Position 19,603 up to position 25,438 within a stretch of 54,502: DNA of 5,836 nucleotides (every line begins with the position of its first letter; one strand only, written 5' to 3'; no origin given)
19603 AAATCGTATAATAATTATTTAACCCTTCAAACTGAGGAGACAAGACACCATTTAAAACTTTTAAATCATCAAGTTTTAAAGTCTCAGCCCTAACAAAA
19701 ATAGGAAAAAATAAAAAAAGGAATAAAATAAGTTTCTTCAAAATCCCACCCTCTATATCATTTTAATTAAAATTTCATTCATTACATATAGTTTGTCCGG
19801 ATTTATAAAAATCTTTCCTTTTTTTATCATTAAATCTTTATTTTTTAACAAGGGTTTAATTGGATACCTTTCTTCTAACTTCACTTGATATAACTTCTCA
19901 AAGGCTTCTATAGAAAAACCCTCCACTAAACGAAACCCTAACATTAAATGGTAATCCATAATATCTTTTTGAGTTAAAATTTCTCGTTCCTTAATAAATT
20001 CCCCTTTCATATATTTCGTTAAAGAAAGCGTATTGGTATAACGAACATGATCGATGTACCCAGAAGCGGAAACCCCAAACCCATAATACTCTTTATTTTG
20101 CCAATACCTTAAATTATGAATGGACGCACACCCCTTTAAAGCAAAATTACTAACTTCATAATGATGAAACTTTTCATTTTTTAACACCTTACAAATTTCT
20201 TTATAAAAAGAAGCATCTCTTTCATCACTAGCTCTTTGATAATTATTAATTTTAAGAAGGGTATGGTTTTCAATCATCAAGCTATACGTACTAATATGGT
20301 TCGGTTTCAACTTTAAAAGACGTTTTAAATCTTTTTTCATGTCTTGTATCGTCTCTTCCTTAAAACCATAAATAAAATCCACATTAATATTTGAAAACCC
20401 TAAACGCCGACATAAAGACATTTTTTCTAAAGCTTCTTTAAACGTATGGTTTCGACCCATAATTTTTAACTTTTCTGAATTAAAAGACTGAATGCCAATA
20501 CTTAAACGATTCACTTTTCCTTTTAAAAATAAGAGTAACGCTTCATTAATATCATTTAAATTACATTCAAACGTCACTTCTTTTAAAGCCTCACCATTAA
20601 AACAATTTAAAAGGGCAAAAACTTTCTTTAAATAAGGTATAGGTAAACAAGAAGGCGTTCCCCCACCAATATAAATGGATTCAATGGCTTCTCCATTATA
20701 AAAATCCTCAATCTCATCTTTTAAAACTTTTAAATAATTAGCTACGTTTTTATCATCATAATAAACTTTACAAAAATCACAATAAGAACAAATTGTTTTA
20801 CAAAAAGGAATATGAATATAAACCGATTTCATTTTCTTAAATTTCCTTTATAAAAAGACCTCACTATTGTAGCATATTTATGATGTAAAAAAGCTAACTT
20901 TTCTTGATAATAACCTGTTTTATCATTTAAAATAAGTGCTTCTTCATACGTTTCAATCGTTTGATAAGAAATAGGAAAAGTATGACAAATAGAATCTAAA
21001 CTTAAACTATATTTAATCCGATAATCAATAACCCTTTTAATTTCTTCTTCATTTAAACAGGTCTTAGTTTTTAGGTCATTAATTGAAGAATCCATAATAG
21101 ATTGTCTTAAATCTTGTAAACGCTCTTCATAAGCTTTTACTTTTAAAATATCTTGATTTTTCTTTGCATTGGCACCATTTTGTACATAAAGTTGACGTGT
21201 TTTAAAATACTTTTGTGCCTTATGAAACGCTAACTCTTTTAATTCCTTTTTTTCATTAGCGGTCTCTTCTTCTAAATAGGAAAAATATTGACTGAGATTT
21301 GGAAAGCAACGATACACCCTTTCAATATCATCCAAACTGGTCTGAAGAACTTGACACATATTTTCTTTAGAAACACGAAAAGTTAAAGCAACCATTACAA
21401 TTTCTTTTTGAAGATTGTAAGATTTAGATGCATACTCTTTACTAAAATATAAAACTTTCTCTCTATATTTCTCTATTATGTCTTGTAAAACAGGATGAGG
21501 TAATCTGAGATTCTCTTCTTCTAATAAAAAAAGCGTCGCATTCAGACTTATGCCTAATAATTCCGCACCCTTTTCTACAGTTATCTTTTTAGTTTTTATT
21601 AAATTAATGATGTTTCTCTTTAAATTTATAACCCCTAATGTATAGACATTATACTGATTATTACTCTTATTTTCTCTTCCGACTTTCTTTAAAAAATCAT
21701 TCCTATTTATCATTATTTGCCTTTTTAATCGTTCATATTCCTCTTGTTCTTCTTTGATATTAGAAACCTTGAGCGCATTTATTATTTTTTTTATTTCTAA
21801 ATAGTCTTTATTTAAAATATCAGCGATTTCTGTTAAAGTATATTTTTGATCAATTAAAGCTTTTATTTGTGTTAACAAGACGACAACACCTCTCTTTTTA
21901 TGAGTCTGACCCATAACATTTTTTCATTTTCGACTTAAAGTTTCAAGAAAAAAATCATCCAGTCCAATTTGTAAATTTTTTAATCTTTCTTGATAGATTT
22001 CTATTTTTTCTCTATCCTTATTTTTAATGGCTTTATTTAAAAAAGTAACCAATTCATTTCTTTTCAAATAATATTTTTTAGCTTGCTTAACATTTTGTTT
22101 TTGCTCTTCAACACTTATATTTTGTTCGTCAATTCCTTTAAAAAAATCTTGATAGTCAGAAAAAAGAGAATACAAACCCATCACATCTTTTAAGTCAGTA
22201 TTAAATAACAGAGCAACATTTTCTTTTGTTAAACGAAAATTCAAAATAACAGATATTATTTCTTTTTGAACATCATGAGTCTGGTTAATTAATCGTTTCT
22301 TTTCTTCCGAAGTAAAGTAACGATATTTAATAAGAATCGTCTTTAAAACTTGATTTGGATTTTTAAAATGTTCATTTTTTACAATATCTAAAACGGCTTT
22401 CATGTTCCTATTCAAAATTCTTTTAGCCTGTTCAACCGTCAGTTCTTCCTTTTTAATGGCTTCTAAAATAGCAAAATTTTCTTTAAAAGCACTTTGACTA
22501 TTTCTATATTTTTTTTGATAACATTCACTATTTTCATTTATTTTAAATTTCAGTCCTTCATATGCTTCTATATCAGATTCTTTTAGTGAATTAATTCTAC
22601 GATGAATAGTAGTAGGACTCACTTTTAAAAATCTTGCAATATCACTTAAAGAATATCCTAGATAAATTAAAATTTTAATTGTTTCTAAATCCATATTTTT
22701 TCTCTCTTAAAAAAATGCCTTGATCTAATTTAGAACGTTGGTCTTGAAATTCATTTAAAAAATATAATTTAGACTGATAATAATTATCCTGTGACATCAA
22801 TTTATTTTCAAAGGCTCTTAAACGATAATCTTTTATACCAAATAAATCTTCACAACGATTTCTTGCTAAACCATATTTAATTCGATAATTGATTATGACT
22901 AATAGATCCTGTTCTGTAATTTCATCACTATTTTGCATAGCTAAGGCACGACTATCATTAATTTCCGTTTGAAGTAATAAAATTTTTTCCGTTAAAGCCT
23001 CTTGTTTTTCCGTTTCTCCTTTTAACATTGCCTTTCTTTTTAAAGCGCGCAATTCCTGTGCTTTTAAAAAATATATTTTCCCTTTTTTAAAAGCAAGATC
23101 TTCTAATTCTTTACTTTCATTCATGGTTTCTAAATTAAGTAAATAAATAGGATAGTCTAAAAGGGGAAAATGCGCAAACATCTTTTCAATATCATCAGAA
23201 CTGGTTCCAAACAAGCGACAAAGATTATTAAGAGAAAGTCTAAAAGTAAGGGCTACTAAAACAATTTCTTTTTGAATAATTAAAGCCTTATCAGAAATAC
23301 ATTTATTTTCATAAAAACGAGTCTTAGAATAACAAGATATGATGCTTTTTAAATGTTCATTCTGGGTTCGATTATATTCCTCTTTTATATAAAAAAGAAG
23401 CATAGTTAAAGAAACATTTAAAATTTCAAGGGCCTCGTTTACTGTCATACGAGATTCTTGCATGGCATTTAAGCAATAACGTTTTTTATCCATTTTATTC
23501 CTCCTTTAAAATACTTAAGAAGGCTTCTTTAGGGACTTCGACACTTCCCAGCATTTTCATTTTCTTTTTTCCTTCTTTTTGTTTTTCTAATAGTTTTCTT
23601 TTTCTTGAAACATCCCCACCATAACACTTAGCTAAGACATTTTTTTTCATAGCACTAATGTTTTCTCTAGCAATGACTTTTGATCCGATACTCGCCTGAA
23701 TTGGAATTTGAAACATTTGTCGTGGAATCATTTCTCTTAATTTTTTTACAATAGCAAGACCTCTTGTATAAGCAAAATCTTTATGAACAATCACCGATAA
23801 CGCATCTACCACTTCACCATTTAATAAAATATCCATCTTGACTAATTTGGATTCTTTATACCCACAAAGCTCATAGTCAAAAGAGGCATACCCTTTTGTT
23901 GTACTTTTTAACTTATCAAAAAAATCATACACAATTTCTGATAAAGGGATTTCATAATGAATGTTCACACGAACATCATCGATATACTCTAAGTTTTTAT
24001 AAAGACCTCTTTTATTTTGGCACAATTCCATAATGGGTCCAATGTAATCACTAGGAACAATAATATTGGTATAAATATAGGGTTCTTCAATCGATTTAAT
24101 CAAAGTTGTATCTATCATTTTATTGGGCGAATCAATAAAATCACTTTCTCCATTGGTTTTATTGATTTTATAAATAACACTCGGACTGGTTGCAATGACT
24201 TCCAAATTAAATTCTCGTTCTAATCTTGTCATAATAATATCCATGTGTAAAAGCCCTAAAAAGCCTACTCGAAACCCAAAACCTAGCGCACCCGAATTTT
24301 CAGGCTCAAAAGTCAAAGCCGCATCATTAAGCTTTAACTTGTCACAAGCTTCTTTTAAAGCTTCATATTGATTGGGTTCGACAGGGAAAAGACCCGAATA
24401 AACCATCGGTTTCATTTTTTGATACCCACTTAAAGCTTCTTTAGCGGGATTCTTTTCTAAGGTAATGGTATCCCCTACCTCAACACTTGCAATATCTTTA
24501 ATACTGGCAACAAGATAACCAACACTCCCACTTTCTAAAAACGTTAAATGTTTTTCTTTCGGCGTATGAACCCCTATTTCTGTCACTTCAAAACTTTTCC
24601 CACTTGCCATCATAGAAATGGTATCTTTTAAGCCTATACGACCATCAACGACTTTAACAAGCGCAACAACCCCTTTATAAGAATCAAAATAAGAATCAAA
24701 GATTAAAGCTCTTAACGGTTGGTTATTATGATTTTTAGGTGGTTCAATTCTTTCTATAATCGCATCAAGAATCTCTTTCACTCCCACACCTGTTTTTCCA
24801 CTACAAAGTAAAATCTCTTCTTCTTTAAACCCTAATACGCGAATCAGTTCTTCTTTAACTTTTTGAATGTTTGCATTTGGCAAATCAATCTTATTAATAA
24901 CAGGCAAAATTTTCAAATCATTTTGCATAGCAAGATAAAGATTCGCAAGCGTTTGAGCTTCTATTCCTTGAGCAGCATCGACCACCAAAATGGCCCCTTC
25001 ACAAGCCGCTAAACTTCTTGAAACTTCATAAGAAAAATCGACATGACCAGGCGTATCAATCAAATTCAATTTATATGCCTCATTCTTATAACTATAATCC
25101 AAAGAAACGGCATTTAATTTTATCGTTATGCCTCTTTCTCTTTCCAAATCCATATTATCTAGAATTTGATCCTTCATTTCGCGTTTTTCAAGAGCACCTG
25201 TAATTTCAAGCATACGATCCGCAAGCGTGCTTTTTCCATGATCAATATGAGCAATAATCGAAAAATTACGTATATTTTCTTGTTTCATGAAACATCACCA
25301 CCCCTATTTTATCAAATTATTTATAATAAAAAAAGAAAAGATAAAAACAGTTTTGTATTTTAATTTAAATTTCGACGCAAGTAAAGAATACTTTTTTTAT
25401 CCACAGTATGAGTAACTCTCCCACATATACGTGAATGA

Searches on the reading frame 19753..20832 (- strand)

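Call 28: search_protein_families(library=ncbifam, proteins=[window:19753-20832:-], max_evalue=1e-10)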
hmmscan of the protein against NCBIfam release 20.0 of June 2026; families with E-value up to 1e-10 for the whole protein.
window:19753-20832:- (359 aa): 17 families
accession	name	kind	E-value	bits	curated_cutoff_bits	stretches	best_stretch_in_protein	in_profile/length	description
TIGR00539.1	hemN_rel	equivalog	1.2e-73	248.3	205.4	1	2-319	1-328/361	radical SAM family heme chaperone HemW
NF004567.0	PRK05904.1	equivalog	2.2e-57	194.8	355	1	2-356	7-350/353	coproporphyrinogen III oxidase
NF006385.0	PRK08629.1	equivalog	3.1e-51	174.5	355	1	4-322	55-375/439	coproporphyrinogen III oxidase family protein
NF005133.0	PRK06582.1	equivalog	3.3e-50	171.2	597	1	3-358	13-388/390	coproporphyrinogen III oxidase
TIGR03994.1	rSAM_HemZ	equivalog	4.7e-46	157.7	321.4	1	3-225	86-318/401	coproporphyrinogen dehydrogenase HemZ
NF006067.1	PRK08208.1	equivalog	1.7e-45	155.8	380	1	3-282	37-323/427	STM4012 family radical SAM protein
TIGR04107.1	rSAM_HutW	equivalog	8.9e-44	150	400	1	3-277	41-328/419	heme anaerobic degradation radical SAM methyltransferase ChuW/HutW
NF006064.0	PRK08207.2-2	equivalog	4.7e-37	128.1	504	1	3-226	146-379/465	coproporphyrinogen III oxidase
NF006060.0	PRK08207.1-3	equivalog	8.7e-35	120.4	653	1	3-194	151-353/477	coproporphyrinogen III oxidase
NF006061.0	PRK08207.1-4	equivalog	5.8e-33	114.4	702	1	3-204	175-389/501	coproporphyrinogen III oxidase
NF006065.0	PRK08207.2-4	equivalog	1.7e-29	103.2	922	1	3-221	170-404/484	coproporphyrinogen III oxidase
TIGR00538.1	hemN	equivalog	4.2e-28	98.4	324.95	1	3-231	51-289/454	oxygen-independent coproporphyrinogen III oxidase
NF006059.0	PRK08207.1-1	equivalog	5.8e-26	91.2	1012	1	3-202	173-385/496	coproporphyrinogen III oxidase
NF006063.0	PRK08207.2-1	equivalog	1.4e-25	90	1074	1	3-217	194-415/518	coproporphyrinogen III oxidase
NF006062.0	PRK08207.1-5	equivalog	1.5e-23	83.4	1007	1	3-194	150-352/476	coproporphyrinogen III oxidase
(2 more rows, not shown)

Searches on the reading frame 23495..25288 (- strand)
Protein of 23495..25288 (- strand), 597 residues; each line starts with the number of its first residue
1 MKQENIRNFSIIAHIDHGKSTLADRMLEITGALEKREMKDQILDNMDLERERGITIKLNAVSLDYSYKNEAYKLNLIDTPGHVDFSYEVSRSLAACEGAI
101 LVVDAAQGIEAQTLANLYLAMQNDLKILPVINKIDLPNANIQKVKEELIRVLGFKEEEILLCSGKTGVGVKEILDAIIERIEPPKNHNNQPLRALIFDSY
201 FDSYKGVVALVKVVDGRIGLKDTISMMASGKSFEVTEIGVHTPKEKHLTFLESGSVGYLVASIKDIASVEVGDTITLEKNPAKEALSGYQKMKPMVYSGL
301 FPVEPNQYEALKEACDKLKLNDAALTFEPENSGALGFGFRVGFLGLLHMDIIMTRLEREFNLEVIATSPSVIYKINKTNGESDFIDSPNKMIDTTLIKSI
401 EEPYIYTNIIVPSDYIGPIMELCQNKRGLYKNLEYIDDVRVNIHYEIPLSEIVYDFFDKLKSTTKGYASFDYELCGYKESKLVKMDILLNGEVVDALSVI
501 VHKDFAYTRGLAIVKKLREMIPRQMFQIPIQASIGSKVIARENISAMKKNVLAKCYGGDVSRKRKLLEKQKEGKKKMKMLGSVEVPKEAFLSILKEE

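Call 28: search_protein_families(library=ncbifam, proteins=[window:23495-25288:-], max_evalue=1e-10)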
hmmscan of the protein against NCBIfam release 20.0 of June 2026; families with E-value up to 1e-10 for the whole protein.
window:23495-25288:- (597 aa): 30 families (the best 25 are shown)
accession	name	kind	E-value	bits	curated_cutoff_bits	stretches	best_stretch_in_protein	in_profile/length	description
TIGR01393.1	lepA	equivalog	2.7e-294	977.1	533.9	1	5-596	2-594/595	translation elongation factor 4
TIGR01394.1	TypA_BipA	equivalog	1.2e-57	195.5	757.3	1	6-481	1-472/594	translational GTPase TypA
NF012153.1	tet_protect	equivalog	2.2e-56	191.4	775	2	8-149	2-142/614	tetracycline resistance ribosomal protection protein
TIGR00484.1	EF-G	equivalog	3.9e-53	180.6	659.4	1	3-164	7-167/691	elongation factor G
NF009381.0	PRK12740.1-5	subfamily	3.3e-51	174.5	583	2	2-153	5-155/692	elongation factor G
TIGR00490.1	aEF-2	equivalog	3.5e-47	161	738.45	1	2-140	15-154/720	elongation factor EF-2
NF033148.1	tet_protect_M_W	exception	4.4e-41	140.9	1100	2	5-148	2-144/639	TetM/TetW/TetO/TetS family tetracycline resistance ribosomal protection protein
NF009891.0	PRK13351.1-1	equivalog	6.6e-40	137.4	597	1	2-151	5-153/681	elongation factor G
NF001964.0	PRK00741.1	equivalog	6.3e-37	127.2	473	1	6-188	12-199/529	peptide chain release factor 3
NF007583.0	PRK10218.1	equivalog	6.4e-36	123.5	1260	1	4-147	3-143/607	ribosome-dependent GTPase TypA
NF012154.0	tet_protect_Q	exception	1.6e-35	122.5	1425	1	5-144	2-140/638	tetracycline resistance ribosomal protection protein Tet(Q)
NF000120.3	47473_otr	exception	3e-35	121.9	900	1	8-152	4-147/608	tetracycline resistance ribosomal protection protein Otr(A)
NF009379.0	PRK12740.1-3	equivalog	8.2e-30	104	513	1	3-148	5-149/674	elongation factor G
NF012155.1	tet_protect_M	exception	9e-30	103.4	1420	1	6-146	3-142/639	tetracycline resistance ribosomal protection protein Tet(M)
TIGR00503.1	prfC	equivalog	3.4e-29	101.7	466.95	1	6-160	11-168/527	peptide chain release factor 3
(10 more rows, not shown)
